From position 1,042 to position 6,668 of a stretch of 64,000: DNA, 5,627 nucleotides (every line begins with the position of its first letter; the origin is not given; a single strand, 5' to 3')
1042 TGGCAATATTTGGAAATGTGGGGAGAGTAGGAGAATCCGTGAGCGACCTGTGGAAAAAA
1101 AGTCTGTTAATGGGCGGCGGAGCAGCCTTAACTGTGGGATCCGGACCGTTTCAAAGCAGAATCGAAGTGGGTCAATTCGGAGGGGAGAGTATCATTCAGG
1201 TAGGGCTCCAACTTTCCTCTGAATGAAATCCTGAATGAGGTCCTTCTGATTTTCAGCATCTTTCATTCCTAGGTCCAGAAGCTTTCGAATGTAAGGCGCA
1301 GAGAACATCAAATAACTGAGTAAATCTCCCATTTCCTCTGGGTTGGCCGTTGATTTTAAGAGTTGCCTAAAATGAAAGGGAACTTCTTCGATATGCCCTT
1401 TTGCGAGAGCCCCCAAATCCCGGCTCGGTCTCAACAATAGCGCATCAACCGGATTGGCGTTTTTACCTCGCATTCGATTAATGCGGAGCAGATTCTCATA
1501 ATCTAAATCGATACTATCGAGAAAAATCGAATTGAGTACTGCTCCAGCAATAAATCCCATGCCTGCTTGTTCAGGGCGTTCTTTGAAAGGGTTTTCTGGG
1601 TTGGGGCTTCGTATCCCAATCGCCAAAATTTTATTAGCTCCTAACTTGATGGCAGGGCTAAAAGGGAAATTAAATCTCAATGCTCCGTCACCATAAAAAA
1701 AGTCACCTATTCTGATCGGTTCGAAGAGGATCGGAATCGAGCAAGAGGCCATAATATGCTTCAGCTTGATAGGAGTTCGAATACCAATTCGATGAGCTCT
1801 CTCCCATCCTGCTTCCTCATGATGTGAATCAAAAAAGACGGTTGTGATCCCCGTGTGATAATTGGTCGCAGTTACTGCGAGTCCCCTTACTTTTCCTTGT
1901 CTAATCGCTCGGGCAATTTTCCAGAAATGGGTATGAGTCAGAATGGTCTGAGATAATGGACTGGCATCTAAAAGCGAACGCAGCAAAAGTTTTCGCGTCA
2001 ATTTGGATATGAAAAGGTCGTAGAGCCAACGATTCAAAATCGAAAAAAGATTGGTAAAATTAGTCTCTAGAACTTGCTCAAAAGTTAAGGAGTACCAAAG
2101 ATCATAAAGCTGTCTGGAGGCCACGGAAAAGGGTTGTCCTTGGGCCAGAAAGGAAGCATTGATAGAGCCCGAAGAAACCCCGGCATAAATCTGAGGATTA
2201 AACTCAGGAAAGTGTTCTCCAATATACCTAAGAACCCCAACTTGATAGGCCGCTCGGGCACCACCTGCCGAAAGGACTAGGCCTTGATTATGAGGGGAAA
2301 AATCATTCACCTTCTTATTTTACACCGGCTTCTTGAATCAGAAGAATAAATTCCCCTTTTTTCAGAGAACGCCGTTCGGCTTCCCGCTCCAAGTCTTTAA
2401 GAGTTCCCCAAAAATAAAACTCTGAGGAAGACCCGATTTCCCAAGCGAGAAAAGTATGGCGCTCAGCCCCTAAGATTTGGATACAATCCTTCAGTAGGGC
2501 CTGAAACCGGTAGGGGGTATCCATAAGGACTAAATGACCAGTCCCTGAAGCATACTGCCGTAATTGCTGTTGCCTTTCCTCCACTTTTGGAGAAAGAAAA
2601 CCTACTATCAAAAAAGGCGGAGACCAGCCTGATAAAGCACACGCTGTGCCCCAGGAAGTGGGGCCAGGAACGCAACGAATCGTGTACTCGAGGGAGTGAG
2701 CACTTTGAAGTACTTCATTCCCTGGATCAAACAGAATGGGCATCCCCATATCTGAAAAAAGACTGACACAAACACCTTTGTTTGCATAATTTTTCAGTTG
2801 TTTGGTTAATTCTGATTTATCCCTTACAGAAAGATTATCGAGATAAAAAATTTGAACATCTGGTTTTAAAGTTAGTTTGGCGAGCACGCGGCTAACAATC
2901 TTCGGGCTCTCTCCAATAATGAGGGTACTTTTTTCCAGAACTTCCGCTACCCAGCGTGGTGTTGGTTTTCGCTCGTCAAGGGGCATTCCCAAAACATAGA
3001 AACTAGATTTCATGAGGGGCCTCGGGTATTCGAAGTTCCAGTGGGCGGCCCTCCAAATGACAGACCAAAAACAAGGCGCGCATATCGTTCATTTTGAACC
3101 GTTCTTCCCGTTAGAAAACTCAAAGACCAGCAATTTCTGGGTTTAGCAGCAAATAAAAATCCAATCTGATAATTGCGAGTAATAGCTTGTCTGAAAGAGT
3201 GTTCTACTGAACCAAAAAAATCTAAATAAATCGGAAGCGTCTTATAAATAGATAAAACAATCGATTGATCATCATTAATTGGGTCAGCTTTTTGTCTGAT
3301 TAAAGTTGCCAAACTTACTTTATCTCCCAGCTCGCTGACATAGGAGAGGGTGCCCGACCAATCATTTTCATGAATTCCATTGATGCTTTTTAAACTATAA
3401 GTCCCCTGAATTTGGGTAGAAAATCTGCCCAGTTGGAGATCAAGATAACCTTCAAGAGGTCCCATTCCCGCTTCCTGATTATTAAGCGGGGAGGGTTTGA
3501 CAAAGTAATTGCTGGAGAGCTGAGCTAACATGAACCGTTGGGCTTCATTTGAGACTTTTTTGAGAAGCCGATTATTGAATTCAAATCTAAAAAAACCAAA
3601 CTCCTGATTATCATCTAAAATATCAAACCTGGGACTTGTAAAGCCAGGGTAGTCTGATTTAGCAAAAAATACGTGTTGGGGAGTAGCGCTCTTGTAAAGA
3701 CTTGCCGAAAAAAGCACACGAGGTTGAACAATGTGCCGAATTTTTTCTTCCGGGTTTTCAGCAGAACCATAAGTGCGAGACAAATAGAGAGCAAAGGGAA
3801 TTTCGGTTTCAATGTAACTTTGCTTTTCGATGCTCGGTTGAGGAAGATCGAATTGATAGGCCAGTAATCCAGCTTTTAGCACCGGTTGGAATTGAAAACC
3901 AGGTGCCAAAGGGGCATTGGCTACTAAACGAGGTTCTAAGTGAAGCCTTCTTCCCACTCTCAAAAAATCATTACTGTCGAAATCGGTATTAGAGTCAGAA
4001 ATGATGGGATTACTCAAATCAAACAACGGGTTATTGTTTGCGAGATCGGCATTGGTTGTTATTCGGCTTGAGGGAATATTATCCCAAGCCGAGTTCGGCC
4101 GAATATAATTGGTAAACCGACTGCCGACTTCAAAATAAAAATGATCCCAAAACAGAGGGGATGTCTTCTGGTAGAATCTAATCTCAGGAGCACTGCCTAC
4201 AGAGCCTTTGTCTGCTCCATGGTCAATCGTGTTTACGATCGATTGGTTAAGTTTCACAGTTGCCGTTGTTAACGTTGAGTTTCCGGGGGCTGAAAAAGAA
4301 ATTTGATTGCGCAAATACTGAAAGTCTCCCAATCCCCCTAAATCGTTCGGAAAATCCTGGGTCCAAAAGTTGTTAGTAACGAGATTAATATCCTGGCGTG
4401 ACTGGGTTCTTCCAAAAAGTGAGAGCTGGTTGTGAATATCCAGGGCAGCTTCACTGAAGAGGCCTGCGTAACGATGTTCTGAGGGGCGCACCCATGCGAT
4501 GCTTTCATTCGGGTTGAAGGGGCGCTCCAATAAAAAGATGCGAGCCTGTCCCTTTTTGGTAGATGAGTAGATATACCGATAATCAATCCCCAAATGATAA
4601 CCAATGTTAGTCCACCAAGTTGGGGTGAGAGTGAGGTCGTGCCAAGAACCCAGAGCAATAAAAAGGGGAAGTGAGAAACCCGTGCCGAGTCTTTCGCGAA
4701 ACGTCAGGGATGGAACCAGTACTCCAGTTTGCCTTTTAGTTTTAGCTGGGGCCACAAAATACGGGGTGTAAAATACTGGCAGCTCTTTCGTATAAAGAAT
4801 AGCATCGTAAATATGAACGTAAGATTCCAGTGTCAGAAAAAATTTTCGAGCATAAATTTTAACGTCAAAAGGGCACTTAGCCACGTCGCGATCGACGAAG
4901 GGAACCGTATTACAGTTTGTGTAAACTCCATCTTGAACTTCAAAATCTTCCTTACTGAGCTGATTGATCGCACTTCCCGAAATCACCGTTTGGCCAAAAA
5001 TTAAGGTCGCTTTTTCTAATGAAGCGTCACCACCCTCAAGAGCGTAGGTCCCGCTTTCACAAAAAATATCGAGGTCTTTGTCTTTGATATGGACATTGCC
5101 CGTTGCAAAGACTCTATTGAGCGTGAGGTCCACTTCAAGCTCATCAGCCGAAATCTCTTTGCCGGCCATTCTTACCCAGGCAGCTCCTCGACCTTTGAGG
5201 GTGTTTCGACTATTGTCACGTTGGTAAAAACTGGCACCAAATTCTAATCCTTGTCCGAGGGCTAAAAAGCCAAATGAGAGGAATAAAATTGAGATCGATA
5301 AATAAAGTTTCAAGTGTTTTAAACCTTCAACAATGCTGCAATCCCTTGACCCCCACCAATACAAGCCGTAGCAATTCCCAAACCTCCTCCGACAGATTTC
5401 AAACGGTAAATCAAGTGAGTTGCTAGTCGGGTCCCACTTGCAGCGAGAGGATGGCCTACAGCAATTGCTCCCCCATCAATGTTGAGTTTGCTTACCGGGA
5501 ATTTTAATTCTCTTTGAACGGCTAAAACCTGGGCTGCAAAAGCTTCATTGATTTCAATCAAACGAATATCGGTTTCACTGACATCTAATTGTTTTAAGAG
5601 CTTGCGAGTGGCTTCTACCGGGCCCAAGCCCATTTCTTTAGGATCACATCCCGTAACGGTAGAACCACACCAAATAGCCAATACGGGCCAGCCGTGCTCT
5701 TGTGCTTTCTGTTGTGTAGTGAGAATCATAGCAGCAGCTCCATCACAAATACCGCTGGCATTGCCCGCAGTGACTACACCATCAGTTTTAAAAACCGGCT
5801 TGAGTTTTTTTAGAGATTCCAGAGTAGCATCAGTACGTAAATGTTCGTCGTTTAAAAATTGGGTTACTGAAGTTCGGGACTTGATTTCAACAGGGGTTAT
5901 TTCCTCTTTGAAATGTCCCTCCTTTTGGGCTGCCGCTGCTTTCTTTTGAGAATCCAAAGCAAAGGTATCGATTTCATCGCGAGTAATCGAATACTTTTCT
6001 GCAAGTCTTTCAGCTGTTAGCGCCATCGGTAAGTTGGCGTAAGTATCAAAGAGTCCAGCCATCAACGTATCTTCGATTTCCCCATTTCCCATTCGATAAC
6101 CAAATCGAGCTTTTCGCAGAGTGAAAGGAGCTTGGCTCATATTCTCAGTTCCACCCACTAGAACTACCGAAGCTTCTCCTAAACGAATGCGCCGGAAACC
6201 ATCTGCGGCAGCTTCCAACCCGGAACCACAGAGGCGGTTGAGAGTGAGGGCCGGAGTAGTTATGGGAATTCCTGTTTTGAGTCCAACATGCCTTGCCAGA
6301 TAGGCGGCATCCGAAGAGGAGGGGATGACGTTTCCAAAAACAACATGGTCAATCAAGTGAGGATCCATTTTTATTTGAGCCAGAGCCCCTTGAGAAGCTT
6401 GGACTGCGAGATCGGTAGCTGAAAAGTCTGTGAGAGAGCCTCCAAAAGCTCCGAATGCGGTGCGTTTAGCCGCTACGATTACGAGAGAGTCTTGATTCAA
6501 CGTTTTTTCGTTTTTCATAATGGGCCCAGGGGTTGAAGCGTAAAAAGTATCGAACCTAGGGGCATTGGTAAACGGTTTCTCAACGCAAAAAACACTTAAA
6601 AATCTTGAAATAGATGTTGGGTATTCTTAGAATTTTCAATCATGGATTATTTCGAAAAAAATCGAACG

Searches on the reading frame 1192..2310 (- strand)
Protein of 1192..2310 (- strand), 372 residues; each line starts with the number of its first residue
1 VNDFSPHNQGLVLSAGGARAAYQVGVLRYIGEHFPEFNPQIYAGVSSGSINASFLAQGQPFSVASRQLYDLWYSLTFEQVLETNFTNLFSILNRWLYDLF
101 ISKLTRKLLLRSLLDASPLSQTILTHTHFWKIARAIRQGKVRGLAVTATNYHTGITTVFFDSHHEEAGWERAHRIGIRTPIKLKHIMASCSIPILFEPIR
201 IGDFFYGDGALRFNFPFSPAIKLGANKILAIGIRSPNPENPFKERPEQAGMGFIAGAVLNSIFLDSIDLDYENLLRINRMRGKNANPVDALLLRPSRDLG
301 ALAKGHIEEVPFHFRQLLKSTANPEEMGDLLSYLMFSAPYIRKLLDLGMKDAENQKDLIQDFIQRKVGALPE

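Call 83: search_protein_families(library=pfam, proteins=[window:1192-2310:-], max_evalue=0.001)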
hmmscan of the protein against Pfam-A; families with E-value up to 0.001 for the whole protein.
window:1192-2310:- (372 aa): 1 family
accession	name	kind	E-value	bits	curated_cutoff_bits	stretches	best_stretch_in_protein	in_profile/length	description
PF01734.28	Patatin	-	3.1e-25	89.9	27.7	1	11-221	1-191/191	Patatin-like phospholipase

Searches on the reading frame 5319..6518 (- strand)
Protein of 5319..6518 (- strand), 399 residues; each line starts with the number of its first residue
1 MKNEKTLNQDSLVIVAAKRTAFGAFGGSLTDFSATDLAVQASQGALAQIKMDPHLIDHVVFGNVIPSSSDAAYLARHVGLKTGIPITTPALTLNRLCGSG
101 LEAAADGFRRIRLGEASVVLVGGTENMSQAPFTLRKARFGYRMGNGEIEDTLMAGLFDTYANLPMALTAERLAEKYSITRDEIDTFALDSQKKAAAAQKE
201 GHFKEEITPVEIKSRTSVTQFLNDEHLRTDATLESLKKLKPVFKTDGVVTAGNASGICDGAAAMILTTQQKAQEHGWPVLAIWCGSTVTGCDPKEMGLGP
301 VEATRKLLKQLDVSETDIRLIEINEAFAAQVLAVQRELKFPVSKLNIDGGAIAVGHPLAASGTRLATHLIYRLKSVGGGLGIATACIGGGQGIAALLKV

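Call 83: search_protein_families(library=pfam, proteins=[window:5319-6518:-], max_evalue=0.001)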
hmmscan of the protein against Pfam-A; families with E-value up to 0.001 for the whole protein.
window:5319-6518:- (399 aa): 3 families
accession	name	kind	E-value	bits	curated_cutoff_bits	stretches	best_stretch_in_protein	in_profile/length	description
PF00108.29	Thiolase_N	-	1.7e-86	290.2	26.4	1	13-269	2-259/260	Thiolase, N-terminal domain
PF02803.24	Thiolase_C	-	3e-40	137.1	27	1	280-398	4-122/123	Thiolase, C-terminal domain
PF00109.32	ketoacyl-synt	-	0.00011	22.3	20.8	1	70-128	149-205/252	Beta-ketoacyl synthase, N-terminal domain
